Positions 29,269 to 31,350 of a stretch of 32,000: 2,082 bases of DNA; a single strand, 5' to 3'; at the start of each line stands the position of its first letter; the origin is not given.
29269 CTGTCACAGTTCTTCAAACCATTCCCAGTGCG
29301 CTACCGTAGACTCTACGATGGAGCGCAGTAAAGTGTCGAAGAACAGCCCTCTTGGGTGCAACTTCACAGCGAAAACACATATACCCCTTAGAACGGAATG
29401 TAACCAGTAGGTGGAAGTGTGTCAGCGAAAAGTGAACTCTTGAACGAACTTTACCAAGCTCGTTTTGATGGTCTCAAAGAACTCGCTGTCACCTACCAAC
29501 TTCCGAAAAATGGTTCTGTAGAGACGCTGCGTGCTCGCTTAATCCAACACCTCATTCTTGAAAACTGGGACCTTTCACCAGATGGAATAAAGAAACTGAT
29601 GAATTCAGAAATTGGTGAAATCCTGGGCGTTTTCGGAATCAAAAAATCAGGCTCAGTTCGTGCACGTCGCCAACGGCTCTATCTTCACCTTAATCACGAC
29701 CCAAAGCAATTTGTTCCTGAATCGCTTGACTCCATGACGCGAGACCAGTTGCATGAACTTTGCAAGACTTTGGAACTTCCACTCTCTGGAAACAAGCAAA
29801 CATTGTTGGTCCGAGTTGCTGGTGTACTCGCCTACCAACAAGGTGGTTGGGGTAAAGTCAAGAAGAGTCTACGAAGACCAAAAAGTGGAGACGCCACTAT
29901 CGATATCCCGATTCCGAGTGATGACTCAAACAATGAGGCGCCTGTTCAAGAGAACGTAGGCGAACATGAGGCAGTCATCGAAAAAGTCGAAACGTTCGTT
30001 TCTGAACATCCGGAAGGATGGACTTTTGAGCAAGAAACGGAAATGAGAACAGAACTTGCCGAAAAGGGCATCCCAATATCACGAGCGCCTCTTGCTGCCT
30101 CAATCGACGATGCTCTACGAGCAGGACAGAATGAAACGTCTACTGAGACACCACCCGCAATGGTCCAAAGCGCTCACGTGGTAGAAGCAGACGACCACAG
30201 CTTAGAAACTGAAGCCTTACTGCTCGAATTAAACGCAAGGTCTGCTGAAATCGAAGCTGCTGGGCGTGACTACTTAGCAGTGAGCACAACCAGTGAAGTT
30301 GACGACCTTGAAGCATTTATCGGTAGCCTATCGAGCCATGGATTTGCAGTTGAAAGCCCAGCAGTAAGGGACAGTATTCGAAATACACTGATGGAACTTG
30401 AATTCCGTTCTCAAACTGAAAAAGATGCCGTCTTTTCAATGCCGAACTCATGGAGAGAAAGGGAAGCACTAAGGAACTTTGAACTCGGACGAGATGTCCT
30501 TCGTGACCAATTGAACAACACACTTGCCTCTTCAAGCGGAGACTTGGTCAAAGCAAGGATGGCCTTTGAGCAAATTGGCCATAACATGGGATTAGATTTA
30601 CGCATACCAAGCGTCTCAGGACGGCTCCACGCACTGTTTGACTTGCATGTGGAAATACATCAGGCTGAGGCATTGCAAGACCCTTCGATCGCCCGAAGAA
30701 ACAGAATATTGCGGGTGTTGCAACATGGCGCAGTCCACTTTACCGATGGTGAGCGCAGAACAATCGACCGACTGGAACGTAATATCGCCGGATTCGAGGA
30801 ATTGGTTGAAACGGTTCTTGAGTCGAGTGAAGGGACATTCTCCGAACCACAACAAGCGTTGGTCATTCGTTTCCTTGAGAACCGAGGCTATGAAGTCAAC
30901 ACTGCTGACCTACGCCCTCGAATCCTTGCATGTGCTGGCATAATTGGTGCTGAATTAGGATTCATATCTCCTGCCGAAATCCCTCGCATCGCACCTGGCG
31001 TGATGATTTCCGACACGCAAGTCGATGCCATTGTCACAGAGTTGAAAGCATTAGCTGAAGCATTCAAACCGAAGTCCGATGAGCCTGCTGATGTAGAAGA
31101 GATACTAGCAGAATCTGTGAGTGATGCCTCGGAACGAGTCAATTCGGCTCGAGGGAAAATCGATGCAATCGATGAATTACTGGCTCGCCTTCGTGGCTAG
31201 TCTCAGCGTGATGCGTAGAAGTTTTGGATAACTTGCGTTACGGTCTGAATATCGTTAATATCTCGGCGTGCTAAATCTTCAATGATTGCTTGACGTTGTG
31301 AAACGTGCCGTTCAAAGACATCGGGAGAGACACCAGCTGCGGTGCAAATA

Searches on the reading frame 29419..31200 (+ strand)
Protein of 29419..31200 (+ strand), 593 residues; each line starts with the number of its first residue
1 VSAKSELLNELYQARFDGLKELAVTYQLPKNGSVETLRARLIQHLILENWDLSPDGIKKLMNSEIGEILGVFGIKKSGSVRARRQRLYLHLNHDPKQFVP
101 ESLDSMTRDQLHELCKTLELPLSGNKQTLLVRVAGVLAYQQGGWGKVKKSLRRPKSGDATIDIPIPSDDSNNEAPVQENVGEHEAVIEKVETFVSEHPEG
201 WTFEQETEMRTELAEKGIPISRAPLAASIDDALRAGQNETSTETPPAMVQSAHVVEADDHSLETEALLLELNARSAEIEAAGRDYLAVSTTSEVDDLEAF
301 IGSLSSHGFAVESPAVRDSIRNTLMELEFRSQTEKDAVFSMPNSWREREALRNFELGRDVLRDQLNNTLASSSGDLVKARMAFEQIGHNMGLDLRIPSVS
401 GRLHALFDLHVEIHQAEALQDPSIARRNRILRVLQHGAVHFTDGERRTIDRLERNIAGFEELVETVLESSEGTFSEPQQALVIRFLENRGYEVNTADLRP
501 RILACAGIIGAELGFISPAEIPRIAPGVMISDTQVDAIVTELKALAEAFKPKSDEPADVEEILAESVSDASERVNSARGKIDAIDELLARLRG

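Call 19: search_protein_families(library=pfam, proteins=[window:29419-31200:+], max_evalue=0.001)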
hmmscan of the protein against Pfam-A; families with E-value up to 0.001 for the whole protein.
window:29419-31200:+ (593 aa): 2 families
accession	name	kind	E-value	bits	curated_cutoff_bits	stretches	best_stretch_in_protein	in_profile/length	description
PF02037.33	SAP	-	3.5e-07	30.1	23.9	1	103-133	2-32/37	SAP domain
PF18953.6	SAP_new25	-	5.5e-05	23.1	26.3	0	108-138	10-40/51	SAP domain-containing new25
